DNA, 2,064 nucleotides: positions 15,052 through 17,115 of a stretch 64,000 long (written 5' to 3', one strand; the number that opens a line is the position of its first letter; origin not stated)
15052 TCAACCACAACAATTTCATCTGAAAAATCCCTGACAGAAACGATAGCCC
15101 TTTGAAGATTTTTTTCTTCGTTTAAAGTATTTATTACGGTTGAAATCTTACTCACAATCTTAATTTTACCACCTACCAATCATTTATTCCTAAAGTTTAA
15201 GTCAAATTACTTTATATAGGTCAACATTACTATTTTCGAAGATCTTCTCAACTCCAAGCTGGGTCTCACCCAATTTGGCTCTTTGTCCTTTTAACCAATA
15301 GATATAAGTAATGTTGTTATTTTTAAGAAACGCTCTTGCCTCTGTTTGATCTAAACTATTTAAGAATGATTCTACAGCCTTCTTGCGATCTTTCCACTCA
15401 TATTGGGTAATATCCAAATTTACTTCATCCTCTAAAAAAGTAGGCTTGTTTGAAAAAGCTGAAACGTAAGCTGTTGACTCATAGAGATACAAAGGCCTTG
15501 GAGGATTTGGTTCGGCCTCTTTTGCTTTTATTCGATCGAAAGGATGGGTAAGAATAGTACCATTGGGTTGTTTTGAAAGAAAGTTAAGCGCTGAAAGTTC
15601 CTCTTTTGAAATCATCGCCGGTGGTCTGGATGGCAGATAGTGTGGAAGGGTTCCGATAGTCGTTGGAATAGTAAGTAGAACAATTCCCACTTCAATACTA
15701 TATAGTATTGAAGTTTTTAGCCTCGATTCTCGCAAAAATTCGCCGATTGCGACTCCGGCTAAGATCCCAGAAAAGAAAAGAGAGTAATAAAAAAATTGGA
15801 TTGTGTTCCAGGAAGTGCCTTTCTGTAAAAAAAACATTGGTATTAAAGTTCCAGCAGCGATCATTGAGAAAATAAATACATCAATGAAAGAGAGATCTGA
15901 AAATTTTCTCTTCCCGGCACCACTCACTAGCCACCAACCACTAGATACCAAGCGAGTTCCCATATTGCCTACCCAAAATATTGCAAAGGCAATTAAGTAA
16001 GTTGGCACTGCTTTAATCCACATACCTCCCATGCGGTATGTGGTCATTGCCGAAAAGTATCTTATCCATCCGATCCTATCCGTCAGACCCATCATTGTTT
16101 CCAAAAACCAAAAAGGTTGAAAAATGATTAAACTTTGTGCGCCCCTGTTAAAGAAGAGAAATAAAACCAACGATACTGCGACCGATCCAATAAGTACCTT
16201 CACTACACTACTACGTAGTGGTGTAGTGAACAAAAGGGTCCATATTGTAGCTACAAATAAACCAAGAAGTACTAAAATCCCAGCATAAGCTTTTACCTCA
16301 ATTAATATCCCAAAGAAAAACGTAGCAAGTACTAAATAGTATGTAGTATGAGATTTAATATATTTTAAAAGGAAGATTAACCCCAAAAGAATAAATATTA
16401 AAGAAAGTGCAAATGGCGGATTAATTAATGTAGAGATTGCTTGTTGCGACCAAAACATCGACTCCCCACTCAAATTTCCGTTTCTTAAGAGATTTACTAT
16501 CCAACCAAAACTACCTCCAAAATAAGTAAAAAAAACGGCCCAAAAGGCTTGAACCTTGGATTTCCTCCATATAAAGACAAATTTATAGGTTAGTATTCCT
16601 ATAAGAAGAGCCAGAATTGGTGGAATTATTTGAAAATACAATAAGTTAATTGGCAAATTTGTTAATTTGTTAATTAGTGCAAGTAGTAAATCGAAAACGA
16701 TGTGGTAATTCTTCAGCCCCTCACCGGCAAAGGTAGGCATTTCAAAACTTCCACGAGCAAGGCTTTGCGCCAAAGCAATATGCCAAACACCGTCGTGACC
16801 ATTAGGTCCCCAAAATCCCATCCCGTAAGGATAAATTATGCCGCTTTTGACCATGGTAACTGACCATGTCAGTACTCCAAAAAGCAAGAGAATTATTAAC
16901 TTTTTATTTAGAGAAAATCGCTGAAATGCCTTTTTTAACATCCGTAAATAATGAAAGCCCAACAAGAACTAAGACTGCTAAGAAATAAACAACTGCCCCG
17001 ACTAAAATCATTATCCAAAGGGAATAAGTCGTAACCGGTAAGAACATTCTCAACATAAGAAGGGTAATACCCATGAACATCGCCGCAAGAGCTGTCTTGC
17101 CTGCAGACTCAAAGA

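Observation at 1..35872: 35-kb glycosylation locus with about 13 GT-C membrane glycosyltransferases, 8 GT2 (3 Dpm1-like lipid-sugar synthases), a Wzx flippase and an rmlABCD operon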

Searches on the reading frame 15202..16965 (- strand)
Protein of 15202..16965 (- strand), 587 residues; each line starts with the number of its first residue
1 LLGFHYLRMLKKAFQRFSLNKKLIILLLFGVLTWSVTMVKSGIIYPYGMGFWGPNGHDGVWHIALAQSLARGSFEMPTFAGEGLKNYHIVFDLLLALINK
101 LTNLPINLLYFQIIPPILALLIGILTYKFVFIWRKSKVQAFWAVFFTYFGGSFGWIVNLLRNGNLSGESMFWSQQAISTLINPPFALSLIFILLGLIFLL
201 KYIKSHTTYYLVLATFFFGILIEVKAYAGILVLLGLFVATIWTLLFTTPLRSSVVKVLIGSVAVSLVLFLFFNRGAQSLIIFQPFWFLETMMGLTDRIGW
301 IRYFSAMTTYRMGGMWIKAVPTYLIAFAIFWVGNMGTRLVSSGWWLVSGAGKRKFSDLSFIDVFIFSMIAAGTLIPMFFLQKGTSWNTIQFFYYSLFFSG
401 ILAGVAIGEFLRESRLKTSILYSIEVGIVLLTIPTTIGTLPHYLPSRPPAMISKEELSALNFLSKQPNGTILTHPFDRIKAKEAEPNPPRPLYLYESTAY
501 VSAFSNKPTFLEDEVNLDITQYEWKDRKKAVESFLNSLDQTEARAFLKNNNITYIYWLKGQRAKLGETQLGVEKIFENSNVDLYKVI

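Call 8: search_protein_families(library=pfam, proteins=[window:15202-16965:-], max_evalue=0.01)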
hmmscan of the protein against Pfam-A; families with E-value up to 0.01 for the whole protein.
window:15202-16965:- (587 aa): 1 family
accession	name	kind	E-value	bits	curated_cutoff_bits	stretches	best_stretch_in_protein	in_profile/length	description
PF08176.17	SspK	-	0.0056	17.4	25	1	461-481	25-45/47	Small acid-soluble spore protein K family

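Call 21: search_solved_structures(query=A1, max_evalue=10)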
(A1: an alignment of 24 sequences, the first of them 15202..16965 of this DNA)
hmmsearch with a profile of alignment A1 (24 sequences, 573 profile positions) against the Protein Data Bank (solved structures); distinct sequences matched with E-value up to 10: 0.

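Call 23: find_homologous_proteins(query=window:15202-16965:-, max_evalue=0.00001)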
Query window:15202-16965:- (587 aa): 1452 proteins with E <= 0.00001 among 8000 candidates; the best 120 are listed.
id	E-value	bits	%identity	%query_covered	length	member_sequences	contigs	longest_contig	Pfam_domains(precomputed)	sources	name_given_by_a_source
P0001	0.0e+0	1250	100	96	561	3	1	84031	-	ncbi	-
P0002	0.0e+0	1108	86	99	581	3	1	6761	-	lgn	-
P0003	4.6e-239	813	64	96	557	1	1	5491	-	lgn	-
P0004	4.1e-238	810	64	97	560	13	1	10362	-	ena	-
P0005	1.5e-237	808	63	97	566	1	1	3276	-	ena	-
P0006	1.6e-237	808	65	94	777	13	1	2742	-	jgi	-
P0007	3.8e-237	807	62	98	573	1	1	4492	-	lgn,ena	-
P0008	4.8e-237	807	63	98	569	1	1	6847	-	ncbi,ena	ncbi:MAG: hypothetical protein AAB875_03450 [Patescibacteria group bacterium]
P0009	1.1e-235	802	62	99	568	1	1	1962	-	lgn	-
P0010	2.6e-233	794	62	99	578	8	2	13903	-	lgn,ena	-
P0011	8.0e-232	789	64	98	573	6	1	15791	-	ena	-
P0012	1.3e-231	789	61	98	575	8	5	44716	-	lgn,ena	-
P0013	1.6e-231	788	61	98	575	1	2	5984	-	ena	-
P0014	1.8e-231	788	62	97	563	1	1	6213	-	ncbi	-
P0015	3.7e-231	787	61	99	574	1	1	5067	-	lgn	-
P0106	9.9e-213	726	58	99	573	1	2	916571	-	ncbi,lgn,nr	ncbi:hypothetical protein HYS03_01690 [Candidatus Woesebacteria bacterium]|nr:hypothetical protein [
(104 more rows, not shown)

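Call 35: predict_structure(alignment_id=A3)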
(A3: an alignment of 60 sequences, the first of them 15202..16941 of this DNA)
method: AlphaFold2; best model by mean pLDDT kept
length: 579 residues; sequences in the alignment: 60
mean_pLDDT: 84.8   pTM: 0.88
mean pLDDT of the five models: 84.8, 84.0, 83.3, 82.8, 81.1
residues with pLDDT >= 90: 260; 70-90: 240; 50-70: 67; < 50: 12
segments of 3 or more residues with pLDDT < 50: 1-3, 71-76
pLDDT, mean of each block of 10 residues (from residue 1): 50 86 86 89 77 85 71 53 91 94 93 96 95 94 77 74 71 88 98 95 98 91 96 87 86 94 68 80 68 81 90 86 75 63 64 92 90 75 89 91 86 89 85 80 94 95 90 88 86 88 71 75 95 95 95 93 96 96
secondary structure, 60 per line:
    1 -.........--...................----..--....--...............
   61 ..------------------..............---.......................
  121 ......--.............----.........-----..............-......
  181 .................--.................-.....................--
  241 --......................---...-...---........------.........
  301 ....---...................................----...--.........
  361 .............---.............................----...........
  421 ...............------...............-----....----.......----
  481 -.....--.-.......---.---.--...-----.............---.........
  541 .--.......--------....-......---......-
elements in order: H2-10 H13-31 E40-43 H46-62 H81-94 H98-126 H129-141 H146-154 H160-173 H175-197 H200-216 H218-238 H243-264 E272-274 H278-285 H292-304 H308-342 H352-370 E371-373 H377-405 H410-435 E442-445 H446-456 E462-465 H470-476 H491-497 H516-528 H532-541 E544-550 H559-562 E564-569 E573-578

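Call 38: fold_search(model_id=the predicted structure, library=pdb)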
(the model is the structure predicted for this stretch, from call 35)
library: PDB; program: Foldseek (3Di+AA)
matches with E <= 10: 338; with E <= 0.001: 19
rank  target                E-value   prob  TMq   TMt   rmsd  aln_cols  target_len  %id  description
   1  6ezn_F                1.4e-09  1.00  0.54  0.49  12.4       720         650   11  Cryo-EM structure of the yeast oligosaccharyltransferase (OST) complex (released 2018-01-17)
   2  8pn9_A                1.0e-08  1.00  0.52  0.47  13.1       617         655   11  Structure of human oligosaccharyltransferase OST-A complex bound to NGI-1 (released 2024-05-08)
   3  6s7o_A                1.1e-08  1.00  0.52  0.46  13.0       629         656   12  Cryo-EM structure of human oligosaccharyltransferase complex OST-A (released 2019-12-18)
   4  8agb_A                1.2e-08  1.00  0.54  0.50  12.3       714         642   11  Structure of yeast oligosaccharylransferase complex with lipid-linked oligosaccharide bound (released 2022-12-07)
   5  7oci_F                1.2e-08  1.00  0.53  0.49  12.5       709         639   11  Cryo-EM structure of yeast Ost6p containing oligosaccharyltransferase complex (released 2022-02-16)
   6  9n9j_I                1.2e-08  1.00  0.47  0.40  16.2       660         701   10  Structure of a GRP94 folding intermediate engaged with a CCDC134- and FKBP11-bound secretory translocon (released 2025-11-19)
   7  8age_A                1.5e-08  1.00  0.52  0.48  12.4       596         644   12  Structure of yeast oligosaccharylransferase complex with acceptor peptide bound (released 2022-12-07)
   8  7zlh_A                4.7e-08  1.00  0.51  0.46  11.9       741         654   11  Cryo-EM structure of C-mannosyltransferase CeDPY19, in apo state, bound to CMT2-Fab and anti-Fab nanobody (released 2023-01-11)
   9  6c26_A                6.1e-08  1.00  0.51  0.47  12.5       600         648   12  The Cryo-EM structure of a eukaryotic oligosaccharyl transferase complex (released 2018-01-31)
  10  7zli_A                7.8e-08  1.00  0.51  0.46  12.2       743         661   11  Cryo-EM structure of C-mannosyltransferase CeDPY19, in complex with Dol25-P-Man and bound to CMT2-Fab and anti-Fab nan (released 2023-01-11)
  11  6s7t_A                1.1e-07  1.00  0.51  0.43  14.9       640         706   12  Cryo-EM structure of human oligosaccharyltransferase complex OST-B (released 2019-12-18)
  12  7zlg_A                1.2e-07  1.00  0.52  0.46  11.4       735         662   10  Cryo-EM structure of C-mannosyltransferase CeDPY19, in complex with acceptor peptide and bound to CMT2-Fab and anti-Fa (released 2023-01-11)
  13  7e9s_A                1.5e-07  1.00  0.48  0.34  14.6       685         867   14  Archaeal oligosaccharyltransferase AglB from Archaeoglobus fulgidus in complex with an inhibitory peptide and a dolich (released 2021-09-08)
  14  3rce_A                3.7e-07  1.00  0.50  0.44  10.8       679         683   12  Bacterial oligosaccharyltransferase PglB (released 2011-06-15)
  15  3waj                  7.0e-07  1.00  0.50  0.39  13.9       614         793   14  Crystal structure of the Archaeoglobus fulgidus oligosaccharyltransferase (O29867_ARCFU) complex with Zn and sulfate (released 2013-10-30)
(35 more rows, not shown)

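Call 42: find_encoding_contigs(protein=P0106, flank=10000, max_places=1)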
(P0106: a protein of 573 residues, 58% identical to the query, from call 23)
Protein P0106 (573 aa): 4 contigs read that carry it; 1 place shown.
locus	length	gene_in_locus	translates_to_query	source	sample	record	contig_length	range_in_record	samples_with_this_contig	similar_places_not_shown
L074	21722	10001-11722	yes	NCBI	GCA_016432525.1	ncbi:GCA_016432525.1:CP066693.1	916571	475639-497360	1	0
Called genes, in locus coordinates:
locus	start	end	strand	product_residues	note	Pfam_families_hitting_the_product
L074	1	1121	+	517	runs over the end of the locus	PF13231:PMT_2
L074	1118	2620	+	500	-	PF13231:PMT_2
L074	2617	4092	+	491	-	PF13231:PMT_2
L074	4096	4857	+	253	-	PF00535:Glycos_transf_2, PF10111:Glyco_tranf_2_2 (weak)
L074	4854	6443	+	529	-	PF13231:PMT_2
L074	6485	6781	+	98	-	-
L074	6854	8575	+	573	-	-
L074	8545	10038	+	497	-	PF01943:Polysacc_synt, PF13440:Polysacc_synt_3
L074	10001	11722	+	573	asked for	-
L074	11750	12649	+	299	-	PF00535:Glycos_transf_2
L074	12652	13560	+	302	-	PF00535:Glycos_transf_2, PF13641:Glyco_tranf_2_3, PF13632:Glyco_trans_2_3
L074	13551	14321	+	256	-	PF00535:Glycos_transf_2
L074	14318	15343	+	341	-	PF13439:Glyco_transf_4 (faint), PF00534:Glycos_transf_1, PF13692:Glyco_trans_1_4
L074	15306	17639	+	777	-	PF09586:YfhO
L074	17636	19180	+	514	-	-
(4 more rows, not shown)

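Call 72: search_protein_families(library=ncbifam, proteins=[window:15202-16941:-], max_evalue=0.001)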
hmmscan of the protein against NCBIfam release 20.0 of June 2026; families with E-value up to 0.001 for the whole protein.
window:15202-16941:- (579 aa): 0 families

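Call 79: search_protein_representatives(alignment_id=A3)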
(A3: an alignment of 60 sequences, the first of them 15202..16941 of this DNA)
Query: 60 sequences, 573 profile positions. Proteins with E-value up to 0.001 (for the whole library): 1583; up to 1e-10: 1272; up to 1e-30: 771. The best 150 are listed.
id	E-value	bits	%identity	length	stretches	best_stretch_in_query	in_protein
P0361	4.5e-275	930.2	-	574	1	7-571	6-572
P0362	7.3e-263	889.8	-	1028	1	5-573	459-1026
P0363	1.2e-240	816.5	-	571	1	10-572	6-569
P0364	3.0e-237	805.3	-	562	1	12-572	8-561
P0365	9.9e-216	734.2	-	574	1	1-572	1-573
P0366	8.8e-212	721.2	-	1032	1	10-572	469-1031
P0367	5.9e-207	705.3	-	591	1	10-573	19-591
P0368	1.7e-204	697.1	-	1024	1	9-572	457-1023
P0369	1.8e-197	674.0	-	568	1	1-572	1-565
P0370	5.3e-192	655.9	-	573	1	12-569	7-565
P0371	2.9e-189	646.9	-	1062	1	11-571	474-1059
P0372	1.2e-187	641.5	-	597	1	12-571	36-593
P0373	3.7e-185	633.3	-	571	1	1-571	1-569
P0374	2.9e-181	620.4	-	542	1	30-572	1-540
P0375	4.1e-180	616.7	-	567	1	10-572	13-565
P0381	7.2e-169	579.5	-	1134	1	7-572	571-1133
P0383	4.6e-165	566.9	-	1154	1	8-572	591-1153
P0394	2.7e-152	524.8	-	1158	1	10-572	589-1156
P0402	8.2e-141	486.9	-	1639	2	11-572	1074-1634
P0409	4.7e-134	464.6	-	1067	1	9-572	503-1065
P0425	9.5e-125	433.9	-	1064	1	19-572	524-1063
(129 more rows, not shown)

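Call 81: search_protein_families(library=pfam, proteins=[P0362, P0381, P0383, P0402, P0409, P0366, P0394, P0425], max_evalue=0.01)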
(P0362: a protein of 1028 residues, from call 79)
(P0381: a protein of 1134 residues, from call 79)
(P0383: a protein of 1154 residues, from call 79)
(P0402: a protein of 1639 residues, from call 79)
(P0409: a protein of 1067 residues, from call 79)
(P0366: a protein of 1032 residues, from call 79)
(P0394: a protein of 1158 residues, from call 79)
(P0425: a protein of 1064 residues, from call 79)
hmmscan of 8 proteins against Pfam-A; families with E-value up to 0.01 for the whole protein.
P0362 (1028 aa): 0 families

P0381 (1134 aa): 1 family
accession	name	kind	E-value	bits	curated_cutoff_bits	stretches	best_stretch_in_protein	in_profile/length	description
PF12979.12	DUF3863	-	0.0015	17.8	27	1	142-240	120-217/349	Domain of Unknown Function with PDB structure (DUF3863)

P0383 (1154 aa): 1 family
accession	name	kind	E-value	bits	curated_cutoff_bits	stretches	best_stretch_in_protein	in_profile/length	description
PF12979.12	DUF3863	-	0.0011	18.3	27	1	152-229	125-202/349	Domain of Unknown Function with PDB structure (DUF3863)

P0402 (1639 aa): 2 families
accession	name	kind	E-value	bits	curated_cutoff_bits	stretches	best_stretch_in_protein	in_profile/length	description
PF13440.11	Polysacc_synt_3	-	9.5e-55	186.3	23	1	50-333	2-283/293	Polysaccharide biosynthesis protein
PF01943.22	Polysacc_synt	-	3.6e-27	95.9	28.2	1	27-294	3-274/274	Polysaccharide biosynthesis protein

P0409 (1067 aa): 0 families

P0366 (1032 aa): 0 families

P0394 (1158 aa): 0 families

P0425 (1064 aa): 0 families

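Call 94: list_cluster_members(proteins=[P0001, P0121, P0241])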
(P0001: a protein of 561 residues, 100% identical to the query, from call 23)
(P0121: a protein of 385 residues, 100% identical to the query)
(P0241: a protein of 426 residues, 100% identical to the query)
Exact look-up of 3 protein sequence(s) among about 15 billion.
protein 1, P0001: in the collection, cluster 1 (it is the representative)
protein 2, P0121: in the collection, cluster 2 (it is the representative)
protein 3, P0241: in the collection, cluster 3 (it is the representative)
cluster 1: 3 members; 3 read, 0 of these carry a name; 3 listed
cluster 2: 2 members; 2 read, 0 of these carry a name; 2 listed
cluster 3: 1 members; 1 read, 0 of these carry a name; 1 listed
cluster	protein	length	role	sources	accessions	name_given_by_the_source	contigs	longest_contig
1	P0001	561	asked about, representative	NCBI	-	-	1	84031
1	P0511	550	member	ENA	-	-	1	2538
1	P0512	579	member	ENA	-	-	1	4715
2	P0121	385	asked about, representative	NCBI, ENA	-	-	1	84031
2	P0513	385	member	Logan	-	-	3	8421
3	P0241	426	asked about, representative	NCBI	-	-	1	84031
